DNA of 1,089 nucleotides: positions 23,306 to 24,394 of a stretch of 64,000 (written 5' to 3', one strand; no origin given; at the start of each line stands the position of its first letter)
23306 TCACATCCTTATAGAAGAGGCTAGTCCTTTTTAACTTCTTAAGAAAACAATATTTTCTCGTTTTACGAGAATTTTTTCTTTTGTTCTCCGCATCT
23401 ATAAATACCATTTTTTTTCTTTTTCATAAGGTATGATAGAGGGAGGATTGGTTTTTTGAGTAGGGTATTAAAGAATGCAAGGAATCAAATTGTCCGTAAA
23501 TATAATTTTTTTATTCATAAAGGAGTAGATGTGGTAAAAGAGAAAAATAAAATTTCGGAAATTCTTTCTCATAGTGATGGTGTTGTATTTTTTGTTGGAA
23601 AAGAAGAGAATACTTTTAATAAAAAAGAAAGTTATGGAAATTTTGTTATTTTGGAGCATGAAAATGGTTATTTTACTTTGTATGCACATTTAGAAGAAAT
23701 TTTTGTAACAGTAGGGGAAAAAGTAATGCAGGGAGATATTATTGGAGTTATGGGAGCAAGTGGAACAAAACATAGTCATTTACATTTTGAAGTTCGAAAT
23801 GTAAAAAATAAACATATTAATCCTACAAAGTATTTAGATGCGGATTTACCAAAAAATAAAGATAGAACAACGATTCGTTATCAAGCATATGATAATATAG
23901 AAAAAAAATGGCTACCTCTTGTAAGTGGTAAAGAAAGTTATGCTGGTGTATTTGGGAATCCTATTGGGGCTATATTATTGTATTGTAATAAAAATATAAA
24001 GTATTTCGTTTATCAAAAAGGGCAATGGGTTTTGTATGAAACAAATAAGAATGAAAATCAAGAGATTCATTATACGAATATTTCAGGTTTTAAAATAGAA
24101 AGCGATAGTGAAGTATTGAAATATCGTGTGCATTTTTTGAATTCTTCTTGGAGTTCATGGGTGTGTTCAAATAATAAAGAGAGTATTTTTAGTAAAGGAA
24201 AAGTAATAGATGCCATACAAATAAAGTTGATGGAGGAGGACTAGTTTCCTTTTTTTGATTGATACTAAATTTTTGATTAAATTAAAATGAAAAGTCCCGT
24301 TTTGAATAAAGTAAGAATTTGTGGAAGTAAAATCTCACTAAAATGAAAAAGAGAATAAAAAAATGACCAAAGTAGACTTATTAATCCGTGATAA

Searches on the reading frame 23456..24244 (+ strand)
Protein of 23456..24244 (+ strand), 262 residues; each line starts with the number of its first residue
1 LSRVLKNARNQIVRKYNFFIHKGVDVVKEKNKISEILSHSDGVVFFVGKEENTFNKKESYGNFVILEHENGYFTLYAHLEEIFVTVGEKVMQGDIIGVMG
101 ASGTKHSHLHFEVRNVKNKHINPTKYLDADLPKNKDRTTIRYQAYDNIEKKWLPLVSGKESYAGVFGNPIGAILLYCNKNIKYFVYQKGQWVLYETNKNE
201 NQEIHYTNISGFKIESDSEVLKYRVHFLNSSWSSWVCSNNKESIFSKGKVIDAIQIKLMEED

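Call 72: search_protein_families(library=pfam, proteins=[window:23456-24244:+], max_evalue=0.001)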
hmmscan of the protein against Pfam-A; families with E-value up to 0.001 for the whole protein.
window:23456-24244:+ (262 aa): 1 family
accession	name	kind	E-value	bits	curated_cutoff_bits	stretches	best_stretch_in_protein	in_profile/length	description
PF01551.29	Peptidase_M23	-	1.3e-24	86.6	28.7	1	20-123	2-96/96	Peptidase family M23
